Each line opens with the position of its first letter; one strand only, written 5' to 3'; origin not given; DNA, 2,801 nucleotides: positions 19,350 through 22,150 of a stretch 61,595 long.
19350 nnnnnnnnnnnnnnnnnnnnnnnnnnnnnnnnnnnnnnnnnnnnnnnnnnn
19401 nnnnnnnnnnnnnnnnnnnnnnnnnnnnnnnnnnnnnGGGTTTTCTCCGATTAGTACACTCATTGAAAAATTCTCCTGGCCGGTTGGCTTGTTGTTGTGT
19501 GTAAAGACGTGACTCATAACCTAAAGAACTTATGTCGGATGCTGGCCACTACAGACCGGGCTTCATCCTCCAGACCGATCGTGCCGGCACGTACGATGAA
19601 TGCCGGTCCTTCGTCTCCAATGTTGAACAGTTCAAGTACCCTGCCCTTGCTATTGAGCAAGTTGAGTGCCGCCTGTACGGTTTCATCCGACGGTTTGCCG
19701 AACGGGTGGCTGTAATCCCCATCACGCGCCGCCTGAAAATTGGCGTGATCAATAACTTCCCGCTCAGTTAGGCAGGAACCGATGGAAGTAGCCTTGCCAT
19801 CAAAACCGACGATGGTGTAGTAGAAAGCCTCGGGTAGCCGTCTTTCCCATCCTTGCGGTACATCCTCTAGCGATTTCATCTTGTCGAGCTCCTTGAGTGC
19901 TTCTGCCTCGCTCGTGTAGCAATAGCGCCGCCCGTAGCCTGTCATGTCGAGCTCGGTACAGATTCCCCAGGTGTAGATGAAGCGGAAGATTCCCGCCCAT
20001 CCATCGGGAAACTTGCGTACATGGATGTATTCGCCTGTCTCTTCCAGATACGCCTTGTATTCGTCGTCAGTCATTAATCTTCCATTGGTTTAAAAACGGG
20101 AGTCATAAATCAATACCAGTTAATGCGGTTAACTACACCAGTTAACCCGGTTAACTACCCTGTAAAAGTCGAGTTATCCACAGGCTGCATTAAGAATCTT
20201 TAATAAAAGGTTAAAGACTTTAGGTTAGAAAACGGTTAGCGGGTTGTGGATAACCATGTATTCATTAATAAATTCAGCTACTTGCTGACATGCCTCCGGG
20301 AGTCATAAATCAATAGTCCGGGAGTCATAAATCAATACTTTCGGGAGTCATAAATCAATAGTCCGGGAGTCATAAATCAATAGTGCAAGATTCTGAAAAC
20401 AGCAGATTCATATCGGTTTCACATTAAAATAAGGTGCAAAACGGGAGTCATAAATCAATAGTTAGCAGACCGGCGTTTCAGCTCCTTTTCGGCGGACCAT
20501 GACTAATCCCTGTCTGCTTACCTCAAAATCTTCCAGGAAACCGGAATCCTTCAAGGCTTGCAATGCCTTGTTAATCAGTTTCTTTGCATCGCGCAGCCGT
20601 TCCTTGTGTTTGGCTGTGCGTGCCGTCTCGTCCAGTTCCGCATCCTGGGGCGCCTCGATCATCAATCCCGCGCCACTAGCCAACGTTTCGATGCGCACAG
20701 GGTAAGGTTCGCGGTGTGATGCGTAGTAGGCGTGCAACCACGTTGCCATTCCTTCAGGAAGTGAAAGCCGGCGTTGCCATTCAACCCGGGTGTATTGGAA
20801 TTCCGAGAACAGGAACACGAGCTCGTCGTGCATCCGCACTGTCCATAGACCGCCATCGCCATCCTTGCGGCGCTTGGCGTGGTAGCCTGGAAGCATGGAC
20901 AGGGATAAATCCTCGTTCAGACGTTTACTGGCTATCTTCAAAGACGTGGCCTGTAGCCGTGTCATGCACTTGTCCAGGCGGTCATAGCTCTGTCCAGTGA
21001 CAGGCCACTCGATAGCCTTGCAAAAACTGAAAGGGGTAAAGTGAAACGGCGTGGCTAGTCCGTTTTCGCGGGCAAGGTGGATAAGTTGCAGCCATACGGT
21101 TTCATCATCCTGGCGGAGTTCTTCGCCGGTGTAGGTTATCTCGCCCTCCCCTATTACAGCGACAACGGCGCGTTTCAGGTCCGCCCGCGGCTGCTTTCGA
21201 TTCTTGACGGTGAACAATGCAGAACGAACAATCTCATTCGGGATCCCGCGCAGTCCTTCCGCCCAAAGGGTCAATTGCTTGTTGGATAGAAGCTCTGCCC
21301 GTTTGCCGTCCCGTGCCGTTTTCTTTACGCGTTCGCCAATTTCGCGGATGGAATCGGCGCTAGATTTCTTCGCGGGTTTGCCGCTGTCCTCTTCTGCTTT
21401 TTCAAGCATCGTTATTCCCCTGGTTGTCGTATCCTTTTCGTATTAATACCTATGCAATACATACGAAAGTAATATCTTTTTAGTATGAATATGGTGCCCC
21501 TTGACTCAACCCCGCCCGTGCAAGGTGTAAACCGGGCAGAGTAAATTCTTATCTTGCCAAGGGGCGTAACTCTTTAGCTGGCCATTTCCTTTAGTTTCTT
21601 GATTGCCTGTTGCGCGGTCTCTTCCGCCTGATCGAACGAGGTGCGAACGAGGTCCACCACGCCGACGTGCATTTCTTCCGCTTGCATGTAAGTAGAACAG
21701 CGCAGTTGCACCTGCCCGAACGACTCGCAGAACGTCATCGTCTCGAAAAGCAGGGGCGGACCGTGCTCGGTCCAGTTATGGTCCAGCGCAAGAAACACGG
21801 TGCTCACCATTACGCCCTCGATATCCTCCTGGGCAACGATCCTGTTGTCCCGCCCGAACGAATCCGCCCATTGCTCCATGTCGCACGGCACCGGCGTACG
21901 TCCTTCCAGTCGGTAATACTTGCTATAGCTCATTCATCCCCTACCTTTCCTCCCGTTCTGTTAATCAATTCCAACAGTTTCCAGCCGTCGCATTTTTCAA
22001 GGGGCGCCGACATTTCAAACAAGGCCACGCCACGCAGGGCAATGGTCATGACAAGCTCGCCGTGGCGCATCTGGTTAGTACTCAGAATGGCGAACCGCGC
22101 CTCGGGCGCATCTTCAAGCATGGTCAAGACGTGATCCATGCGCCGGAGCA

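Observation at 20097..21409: RK2-style TrfA replicon (six iterons, inverted DnaA boxes, AT-rich tract) inside a phage genome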

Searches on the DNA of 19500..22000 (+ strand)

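Call 8: search_dna_similar(query=window:19500-22000:+, collection=phages, mode=distant)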
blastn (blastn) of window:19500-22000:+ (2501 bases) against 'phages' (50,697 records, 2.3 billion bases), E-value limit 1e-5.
No match.

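Call 9: search_dna_similar(query=window:19500-22000:+, collection=plasmids, mode=distant)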
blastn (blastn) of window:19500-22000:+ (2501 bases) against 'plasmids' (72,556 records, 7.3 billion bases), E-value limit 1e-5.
Records with a match: 8; places in all: 8; records where one place covers at least 80% of the query: 0.
Best place of each record, by identity: 60-80% 8.
By first word of the organism name: uncultured 2; Cupriavidus 2; Alcaligenes 1; Methylomagnum 1; Polaromonas 1; Chromobacterium 1.
By predicted mobility (MOB-suite, as given by PLSDB): non-mobilizable 8.
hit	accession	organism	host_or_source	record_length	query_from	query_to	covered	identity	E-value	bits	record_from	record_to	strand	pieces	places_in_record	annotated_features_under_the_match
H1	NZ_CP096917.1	Alcaligenes faecalis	Homo sapiens,Sputum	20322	1572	1778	8%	68.5%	1e-9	74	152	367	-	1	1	trfA: plasmid replication initiator TrfA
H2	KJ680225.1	uncultured bacterium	-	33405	1578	1779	8%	70.1%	5e-15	92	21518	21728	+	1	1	trfA: TrfA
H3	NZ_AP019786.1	Methylomagnum ishizawai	-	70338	1569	1766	8%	70.2%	5e-15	92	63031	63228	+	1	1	trfA: plasmid replication initiator TrfA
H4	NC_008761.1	Polaromonas naphthalenivorans CJ2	-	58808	1570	1744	7%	70.5%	1e-10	77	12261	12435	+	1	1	trfA: plasmid replication initiator TrfA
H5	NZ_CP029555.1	Chromobacterium phragmitis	bacterial culture,tidal marsh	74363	1585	1751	7%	71.2%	3e-11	79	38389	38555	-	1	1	trfA: plasmid replication initiator TrfA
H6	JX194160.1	uncultured bacterium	-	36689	1568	1658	4%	74.7%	9e-6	62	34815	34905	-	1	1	trfA: TrfA family protein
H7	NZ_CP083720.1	Cupriavidus metallidurans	pure culture,activated sludge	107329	1565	1644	3%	77.5%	7e-7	64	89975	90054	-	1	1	trfA: plasmid replication initiator TrfA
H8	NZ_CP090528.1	Cupriavidus metallidurans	cell sulture,soil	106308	1565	1644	3%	77.5%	7e-7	64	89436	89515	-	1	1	trfA: plasmid replication initiator TrfA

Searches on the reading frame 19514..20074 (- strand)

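Call 4: search_protein_families(library=pfam, proteins=[window:19514-20074:-], max_evalue=0.01)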
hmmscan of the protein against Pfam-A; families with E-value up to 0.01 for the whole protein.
window:19514-20074:- (186 aa): 0 families

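Call 5: search_protein_families(library=ncbifam, proteins=[window:19514-20074:-], max_evalue=0.01)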
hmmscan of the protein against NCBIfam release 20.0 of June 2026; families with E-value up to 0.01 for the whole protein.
window:19514-20074:- (186 aa): 0 families

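Call 32: search_protein_families(library=phrogs, proteins=[window:19514-20074:-], max_evalue=0.001)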
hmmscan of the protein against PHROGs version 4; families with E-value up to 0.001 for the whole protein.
window:19514-20074:- (186 aa): 1 family
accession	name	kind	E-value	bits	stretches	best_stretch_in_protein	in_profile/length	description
phrog_24748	-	unknown function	2.9e-14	54.2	1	1-78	10-89/115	-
